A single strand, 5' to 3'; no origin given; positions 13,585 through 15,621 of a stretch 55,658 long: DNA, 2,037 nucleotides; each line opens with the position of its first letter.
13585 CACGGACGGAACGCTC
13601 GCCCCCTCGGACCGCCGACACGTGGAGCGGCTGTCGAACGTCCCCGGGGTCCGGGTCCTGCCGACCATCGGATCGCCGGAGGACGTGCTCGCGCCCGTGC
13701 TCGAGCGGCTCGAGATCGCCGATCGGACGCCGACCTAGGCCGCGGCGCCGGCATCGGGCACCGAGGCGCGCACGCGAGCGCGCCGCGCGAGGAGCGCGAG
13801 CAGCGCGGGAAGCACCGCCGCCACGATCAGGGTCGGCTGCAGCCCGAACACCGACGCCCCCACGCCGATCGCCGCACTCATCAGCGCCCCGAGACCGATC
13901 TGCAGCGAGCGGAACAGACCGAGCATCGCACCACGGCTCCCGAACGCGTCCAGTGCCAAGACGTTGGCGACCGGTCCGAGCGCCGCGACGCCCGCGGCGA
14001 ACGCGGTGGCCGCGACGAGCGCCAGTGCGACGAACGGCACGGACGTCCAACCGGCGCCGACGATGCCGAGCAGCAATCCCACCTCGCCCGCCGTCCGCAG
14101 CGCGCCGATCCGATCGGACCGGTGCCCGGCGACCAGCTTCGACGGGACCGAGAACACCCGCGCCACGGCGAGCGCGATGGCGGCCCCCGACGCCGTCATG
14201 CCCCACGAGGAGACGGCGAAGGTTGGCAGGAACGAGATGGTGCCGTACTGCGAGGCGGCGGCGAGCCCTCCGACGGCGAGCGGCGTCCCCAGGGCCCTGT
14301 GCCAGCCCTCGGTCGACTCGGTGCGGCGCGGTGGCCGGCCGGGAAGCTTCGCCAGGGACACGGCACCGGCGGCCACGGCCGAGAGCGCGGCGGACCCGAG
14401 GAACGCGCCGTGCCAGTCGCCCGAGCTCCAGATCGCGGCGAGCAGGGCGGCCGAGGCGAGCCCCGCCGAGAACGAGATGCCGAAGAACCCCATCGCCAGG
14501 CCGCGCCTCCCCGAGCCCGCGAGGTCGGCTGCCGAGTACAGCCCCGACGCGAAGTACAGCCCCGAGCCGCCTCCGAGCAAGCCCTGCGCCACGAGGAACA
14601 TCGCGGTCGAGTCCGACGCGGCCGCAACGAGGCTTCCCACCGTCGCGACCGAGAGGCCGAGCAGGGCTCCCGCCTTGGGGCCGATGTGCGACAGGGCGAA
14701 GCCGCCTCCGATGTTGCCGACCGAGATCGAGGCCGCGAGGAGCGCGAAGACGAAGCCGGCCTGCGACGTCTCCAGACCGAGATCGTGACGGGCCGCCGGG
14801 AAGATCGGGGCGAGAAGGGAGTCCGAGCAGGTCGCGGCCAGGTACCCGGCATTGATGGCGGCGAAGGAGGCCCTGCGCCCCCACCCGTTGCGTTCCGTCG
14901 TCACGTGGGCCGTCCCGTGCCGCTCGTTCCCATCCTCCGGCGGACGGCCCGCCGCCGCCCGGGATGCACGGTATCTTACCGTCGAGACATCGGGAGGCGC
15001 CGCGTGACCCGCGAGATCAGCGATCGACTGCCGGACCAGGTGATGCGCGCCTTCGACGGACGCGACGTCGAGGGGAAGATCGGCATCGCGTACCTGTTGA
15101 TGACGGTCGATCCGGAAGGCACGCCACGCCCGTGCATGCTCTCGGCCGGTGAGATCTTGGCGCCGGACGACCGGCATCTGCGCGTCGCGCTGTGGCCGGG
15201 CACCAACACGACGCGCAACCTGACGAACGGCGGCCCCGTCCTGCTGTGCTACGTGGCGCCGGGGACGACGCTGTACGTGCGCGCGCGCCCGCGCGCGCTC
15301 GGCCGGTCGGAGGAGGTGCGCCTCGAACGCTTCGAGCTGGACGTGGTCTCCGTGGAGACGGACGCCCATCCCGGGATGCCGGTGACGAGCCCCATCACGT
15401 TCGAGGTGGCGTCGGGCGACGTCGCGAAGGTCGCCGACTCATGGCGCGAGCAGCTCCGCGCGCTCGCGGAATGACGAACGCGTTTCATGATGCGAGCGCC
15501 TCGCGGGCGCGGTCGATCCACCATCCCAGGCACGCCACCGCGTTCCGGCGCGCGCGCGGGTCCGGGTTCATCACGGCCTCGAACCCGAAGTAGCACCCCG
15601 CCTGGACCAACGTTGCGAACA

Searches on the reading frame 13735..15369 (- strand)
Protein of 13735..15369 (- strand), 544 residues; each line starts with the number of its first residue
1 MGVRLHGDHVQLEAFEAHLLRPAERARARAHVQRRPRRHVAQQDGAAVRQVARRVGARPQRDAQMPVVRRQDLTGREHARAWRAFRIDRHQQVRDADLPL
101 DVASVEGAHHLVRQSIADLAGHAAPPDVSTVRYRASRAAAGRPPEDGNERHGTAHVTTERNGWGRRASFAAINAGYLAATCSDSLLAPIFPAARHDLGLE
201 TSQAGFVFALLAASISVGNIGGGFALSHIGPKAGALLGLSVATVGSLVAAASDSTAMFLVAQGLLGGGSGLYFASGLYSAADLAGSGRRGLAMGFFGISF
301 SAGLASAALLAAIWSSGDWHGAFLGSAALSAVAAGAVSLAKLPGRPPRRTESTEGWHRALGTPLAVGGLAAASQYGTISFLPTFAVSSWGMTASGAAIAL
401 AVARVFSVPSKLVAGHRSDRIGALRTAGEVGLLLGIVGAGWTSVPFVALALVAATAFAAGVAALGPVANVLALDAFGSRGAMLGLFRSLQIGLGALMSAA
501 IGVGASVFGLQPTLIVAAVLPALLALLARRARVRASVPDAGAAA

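Call 5: search_protein_families(library=pfam, proteins=[window:13735-15369:-], max_evalue=0.001)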
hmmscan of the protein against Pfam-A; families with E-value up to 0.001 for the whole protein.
window:13735-15369:- (544 aa): 1 family
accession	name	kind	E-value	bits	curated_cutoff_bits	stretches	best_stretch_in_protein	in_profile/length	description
PF07690.21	MFS_1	-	8.7e-30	104.2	33.4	1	175-488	4-337/347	Major Facilitator Superfamily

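Call 15: search_protein_families(library=ncbifam, proteins=[window:13735-15369:-], max_evalue=0.00001)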
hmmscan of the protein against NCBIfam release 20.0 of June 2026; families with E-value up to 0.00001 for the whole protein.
window:13735-15369:- (544 aa): 3 families
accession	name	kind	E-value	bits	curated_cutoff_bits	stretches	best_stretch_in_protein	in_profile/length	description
NF049980.1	SfMCT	equivalog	2.7e-07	29.6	320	1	195-343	30-181/378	L-lactate MFS transporter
TIGR00890.1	2A0111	subfamily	1.7e-06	27.2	374.85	1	194-311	30-146/377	oxalate/formate antiport family MFS transporter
TIGR00893.1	2A0114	subfamily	3.8e-06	26.1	395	1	194-334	21-162/399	D-galactonate transporter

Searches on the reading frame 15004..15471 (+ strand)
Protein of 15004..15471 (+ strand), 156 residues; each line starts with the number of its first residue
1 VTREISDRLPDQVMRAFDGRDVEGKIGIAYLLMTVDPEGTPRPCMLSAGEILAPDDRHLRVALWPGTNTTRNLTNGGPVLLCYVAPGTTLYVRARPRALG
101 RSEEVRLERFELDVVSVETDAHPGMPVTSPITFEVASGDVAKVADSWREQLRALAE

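Call 41: search_solved_structures(query=window:15043-15471:+, max_evalue=10, show_alignments=2)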
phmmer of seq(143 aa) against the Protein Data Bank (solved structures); distinct sequences matched with E-value up to 10: 9.
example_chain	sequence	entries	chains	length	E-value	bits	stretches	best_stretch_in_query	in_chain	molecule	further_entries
2qr5_A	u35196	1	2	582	0.069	16.2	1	33-138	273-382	Acylamino-acid-releasing enzyme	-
9srg_A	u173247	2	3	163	0.16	15.1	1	6-130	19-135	Pyridoxamine 5'-phosphate oxidase putative domain-containing protein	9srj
9nk0_A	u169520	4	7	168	0.17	14.9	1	6-130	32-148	Pyridoxamine 5'-phosphate oxidase putative domain-containing protein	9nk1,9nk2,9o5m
2qzp_A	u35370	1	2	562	0.43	13.6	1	33-137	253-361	Acylamino-acid-releasing enzyme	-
1ve6_A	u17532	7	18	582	0.45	13.6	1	33-137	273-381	Acylamino-acid-releasing enzyme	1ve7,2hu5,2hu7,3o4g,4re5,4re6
2hu8_A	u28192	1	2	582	0.45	13.6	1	33-137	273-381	Acylamino-acid-releasing enzyme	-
3o4h_A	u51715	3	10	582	0.45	13.6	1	33-137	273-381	Acylamino-acid-releasing enzyme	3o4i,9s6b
3o4j_A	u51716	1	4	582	0.45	13.6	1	33-137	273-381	Acylamino-acid-releasing enzyme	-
9nk3_A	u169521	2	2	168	1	12.4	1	6-130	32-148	Pyridoxamine 5'-phosphate oxidase putative domain-containing protein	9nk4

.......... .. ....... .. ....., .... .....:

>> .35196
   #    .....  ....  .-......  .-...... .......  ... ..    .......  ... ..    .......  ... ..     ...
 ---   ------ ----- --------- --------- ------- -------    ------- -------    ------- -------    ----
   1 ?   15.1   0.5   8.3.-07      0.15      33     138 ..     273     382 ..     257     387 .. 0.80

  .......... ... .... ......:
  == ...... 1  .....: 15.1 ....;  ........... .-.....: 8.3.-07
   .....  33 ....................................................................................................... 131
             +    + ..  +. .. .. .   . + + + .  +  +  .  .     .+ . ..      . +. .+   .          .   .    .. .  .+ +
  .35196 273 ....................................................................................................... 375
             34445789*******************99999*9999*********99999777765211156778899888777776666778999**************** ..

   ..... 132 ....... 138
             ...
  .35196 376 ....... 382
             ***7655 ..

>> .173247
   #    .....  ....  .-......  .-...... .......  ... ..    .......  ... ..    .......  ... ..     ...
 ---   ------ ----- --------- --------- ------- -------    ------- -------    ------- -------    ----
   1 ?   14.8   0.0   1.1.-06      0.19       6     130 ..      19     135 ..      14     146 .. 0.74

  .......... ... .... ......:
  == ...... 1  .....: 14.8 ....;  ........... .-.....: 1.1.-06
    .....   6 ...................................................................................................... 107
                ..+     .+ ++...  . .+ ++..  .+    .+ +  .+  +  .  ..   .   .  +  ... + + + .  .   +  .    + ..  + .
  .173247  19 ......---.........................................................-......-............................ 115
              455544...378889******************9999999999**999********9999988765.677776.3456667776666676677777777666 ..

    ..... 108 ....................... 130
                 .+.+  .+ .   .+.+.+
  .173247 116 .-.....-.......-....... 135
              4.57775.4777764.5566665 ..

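Call 42: search_protein_families(library=pfam, proteins=[window:15043-15471:+], max_evalue=1)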
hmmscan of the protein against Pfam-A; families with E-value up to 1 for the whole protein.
seq(143 aa): 1 family
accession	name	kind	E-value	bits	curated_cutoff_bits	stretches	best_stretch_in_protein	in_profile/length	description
PF01243.27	PNPOx_N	-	0.00032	21.5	28.1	1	19-96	17-84/120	Pyridoxamine 5'-phosphate oxidase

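Call 44: search_solved_structures(query=A1, max_evalue=1, show_alignments=2)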
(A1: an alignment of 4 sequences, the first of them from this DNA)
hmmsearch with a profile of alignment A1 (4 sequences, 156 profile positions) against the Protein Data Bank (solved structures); distinct sequences matched with E-value up to 1: 5.
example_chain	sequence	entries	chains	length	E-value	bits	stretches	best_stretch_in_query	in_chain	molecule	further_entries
9srg_A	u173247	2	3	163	0.00053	22.9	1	7-82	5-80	Pyridoxamine 5'-phosphate oxidase putative domain-containing protein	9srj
9nk0_A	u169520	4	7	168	0.00054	22.8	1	7-82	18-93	Pyridoxamine 5'-phosphate oxidase putative domain-containing protein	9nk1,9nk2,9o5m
9nk3_A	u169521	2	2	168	0.0053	19.6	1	7-82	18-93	Pyridoxamine 5'-phosphate oxidase putative domain-containing protein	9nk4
2q9k_A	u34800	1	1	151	0.7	12.7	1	30-91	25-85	Uncharacterized protein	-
4e69_A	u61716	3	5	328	0.77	12.6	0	53-97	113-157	2-dehydro-3-deoxygluconokinase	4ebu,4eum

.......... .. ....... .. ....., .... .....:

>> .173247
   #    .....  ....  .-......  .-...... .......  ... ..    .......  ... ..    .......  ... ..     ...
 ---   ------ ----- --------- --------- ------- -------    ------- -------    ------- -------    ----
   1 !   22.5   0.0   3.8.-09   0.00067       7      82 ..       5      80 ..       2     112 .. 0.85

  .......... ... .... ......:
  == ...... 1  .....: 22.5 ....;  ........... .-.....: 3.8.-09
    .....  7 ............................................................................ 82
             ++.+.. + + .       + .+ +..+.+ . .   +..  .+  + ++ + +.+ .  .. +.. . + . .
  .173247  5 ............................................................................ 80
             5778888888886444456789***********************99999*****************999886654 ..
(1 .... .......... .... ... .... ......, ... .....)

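Call 76: predict_structure(protein=window:15004-15471:+)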
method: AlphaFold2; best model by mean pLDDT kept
length: 156 residues; sequences in the alignment: 1
mean_pLDDT: 49.9   pTM: 0.44
mean pLDDT of the five models: 49.9, 36.8, 34.1, 32.8, 32.2
residues with pLDDT >= 90: 0; 70-90: 5; 50-70: 73; < 50: 78
segments of 3 or more residues with pLDDT < 50: 1-37, 41-46, 66-83, 94-107
pLDDT, mean of each block of 10 residues (from residue 1): 34 39 37 45 49 62 48 28 52 46 49 68 56 66 67 54
secondary structure, 60 per line:
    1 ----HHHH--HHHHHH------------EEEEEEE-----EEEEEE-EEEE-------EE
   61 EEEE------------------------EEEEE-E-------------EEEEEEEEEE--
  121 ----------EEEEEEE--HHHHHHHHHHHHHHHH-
elements in order: H5-8 H11-16 E29-35 E41-46 E48-51 E59-64 E89-93 E109-118 E131-137 H140-155

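Call 77: find_homologous_proteins(query=window:15004-15471:+, max_evalue=0.001)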
Query window:15004-15471:+ (156 aa): 158 proteins with E <= 0.001 among 290 candidates; the best 120 are listed.
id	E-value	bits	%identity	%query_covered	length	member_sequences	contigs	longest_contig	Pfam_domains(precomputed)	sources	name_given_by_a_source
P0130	7.8e-97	339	99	100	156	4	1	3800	-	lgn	-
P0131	1.0e-80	287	84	100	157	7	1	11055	PF01243.28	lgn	-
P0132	4.3e-69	249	73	99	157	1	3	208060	PF01243.28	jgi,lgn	jgi:hypothetical protein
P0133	2.0e-66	240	69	99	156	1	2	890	PF01243.28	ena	-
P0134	1.3e-64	235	68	99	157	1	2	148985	-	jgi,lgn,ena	-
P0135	5.7e-64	232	67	100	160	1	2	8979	-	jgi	jgi:hypothetical protein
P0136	1.7e-63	231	68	99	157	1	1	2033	-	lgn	-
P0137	9.8e-63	228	67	100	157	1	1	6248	-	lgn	-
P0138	1.1e-62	228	67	99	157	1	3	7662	-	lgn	-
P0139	3.8e-61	223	67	100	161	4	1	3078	-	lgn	-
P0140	5.5e-61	223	65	99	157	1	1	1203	-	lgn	-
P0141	6.0e-61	223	67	100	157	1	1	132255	-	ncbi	-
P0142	3.7e-59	217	62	99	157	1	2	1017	-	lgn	-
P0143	4.1e-59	217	66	99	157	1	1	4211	-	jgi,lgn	jgi:hypothetical protein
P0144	1.3e-58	215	63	99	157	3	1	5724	-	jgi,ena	-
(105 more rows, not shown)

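Call 80: search_solved_structures(query=A2, max_evalue=1, show_alignments=1)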
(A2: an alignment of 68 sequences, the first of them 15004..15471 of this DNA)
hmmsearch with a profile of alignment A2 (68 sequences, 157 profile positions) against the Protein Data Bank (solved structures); distinct sequences matched with E-value up to 1: 7.
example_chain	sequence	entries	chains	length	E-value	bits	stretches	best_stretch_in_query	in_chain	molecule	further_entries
9nk0_A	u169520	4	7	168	0.0029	20.4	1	7-89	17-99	Pyridoxamine 5'-phosphate oxidase putative domain-containing protein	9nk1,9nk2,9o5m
9srg_A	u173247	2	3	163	0.0031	20.3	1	8-89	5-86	Pyridoxamine 5'-phosphate oxidase putative domain-containing protein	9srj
9nk3_A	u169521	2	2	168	0.036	16.8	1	7-89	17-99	Pyridoxamine 5'-phosphate oxidase putative domain-containing protein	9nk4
2qe7_A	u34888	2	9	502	0.45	13.3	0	98-132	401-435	ATP synthase subunit alpha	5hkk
5ik2_A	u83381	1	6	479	0.48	13.2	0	98-132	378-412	ATP synthase subunit alpha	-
2xpi_B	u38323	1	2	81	0.5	13.1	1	43-78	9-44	ANAPHASE-PROMOTING COMPLEX SUBUNIT HCN1 HCN1/CDC26,20S CYCLOSOME/APC COMPLEX PROTEIN HCN1,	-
1wgq_A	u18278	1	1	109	0.73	12.6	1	81-149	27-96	FYVE, RhoGEF and PH domain containing 6; ethanol decreased 4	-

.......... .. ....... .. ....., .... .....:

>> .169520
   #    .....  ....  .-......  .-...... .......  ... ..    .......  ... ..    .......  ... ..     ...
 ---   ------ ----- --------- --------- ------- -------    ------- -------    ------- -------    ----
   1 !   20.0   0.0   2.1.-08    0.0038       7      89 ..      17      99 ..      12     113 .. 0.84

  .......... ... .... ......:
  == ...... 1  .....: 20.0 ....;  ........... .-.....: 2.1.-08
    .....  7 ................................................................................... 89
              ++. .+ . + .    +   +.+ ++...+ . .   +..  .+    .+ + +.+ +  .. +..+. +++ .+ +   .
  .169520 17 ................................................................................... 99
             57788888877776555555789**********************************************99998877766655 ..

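Call 87: predict_structure(alignment_id=A2)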
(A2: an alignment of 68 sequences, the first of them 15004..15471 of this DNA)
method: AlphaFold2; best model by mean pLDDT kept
length: 156 residues; sequences in the alignment: 68
mean_pLDDT: 94.9   pTM: 0.89
mean pLDDT of the five models: 94.9, 94.9, 94.7, 94.1, 94.1
residues with pLDDT >= 90: 141; 70-90: 15; 50-70: 0; < 50: 0
segments of 3 or more residues with pLDDT < 50: none
pLDDT, mean of each block of 10 residues (from residue 1): 95 98 96 95 97 99 95 95 97 97 87 98 92 88 95 95
secondary structure, 60 per line:
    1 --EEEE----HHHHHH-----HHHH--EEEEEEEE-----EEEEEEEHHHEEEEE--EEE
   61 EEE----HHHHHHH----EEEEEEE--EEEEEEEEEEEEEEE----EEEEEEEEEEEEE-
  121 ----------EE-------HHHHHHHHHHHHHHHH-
elements in order: E3-6 H11-16 H22-25 E28-35 E41-47 E51-55 E58-63 H68-74 E79-85 E88-102 E107-119 H140-155

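Call 89: fold_search(model_id=the predicted structure, library=pdb)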
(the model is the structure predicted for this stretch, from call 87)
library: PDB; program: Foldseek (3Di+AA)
matches with E <= 10: 1225; with E <= 0.001: 48
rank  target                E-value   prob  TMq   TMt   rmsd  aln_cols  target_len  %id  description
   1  9srg                  6.5e-09  1.00  0.71  0.74   3.5       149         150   24  Prenylated FMN oxidative maturase PhdC, FMN-bound (released 2025-12-17)
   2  9nk1                  9.9e-09  1.00  0.71  0.72   3.6       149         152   24  Prenylated-FMN maturase PhdC from Mycolicibacterium fortuitum bound to flavin mononucleotide (released 2026-02-18)
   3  9nk4                  1.0e-08  1.00  0.72  0.73   3.8       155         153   24  Prenylated-FMN maturase PhdC E45A mutant from Mycolicibacterium fortuitum bound to flavin mononucleotide (released 2026-02-18)
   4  9o5m_D                2.3e-08  1.00  0.72  0.72   3.4       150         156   25  Prenylated-FMN maturase PhdC from Mycolicibacterium fortuitum bound to prenylated flavin mononucleotide in the P1 spac (released 2026-02-18)
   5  9o5m_A                2.6e-08  1.00  0.71  0.72   3.4       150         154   25  Prenylated-FMN maturase PhdC from Mycolicibacterium fortuitum bound to prenylated flavin mononucleotide in the P1 spac (released 2026-02-18)
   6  9nk0                  2.9e-08  1.00  0.70  0.70   4.0       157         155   25  Prenylated-FMN maturase PhdC from Mycolicibacterium fortuitum (apo) (released 2026-02-18)
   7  9nk2                  3.0e-08  1.00  0.72  0.73   3.5       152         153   24  Prenylated-FMN maturase PhdC from Mycolicibacterium fortuitum bound to prenylated flavin mononucleotide (released 2026-02-18)
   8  9nk3                  3.4e-08  1.00  0.72  0.73   3.4       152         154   23  Prenylated-FMN maturase PhdC E45A mutant from Mycolicibacterium fortuitum (apo) (released 2026-02-18)
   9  9srj_A                6.4e-08  1.00  0.71  0.72   3.5       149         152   23  Prenylated FMN oxidative maturase PhdC, PEG-bound (released 2025-12-17)
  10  2q9k                  9.8e-08  1.00  0.74  0.78   3.0       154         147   18  Crystal structure of a putative oxidoreductase (exig_1997) from exiguobacterium sibiricum 255-15 at 1.59 A resolution (released 2007-06-19)
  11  2htd_B                4.8e-07  1.00  0.60  0.74   2.5       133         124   17  CRYSTAL STRUCTURE OF A PUTATIVE PYRIDOXAMINE 5'-PHOSPHATE OXIDASE (LDB0262) FROM LACTOBACILLUS DELBRUECKII SUBSP. AT 1 (released 2006-08-15)
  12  2htd_A                6.5e-06  1.00  0.58  0.73   2.9       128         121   17  CRYSTAL STRUCTURE OF A PUTATIVE PYRIDOXAMINE 5'-PHOSPHATE OXIDASE (LDB0262) FROM LACTOBACILLUS DELBRUECKII SUBSP. AT 1 (released 2006-08-15)
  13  5jab_D                5.2e-05  1.00  0.56  0.64   3.4       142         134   15  Structure of the biliverdin reductase Rv2074 from Mycobacterium tuberculosis in complex with F420 (released 2016-07-13)
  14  5jab_A                6.1e-05  1.00  0.56  0.64   3.7       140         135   14  Structure of the biliverdin reductase Rv2074 from Mycobacterium tuberculosis in complex with F420 (released 2016-07-13)
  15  2ptf_A                7.9e-05  1.00  0.55  0.44   5.5       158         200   13  Crystal structure of protein MTH_863 from Methanobacterium thermoautotrophicum bound to FMN (released 2007-05-15)
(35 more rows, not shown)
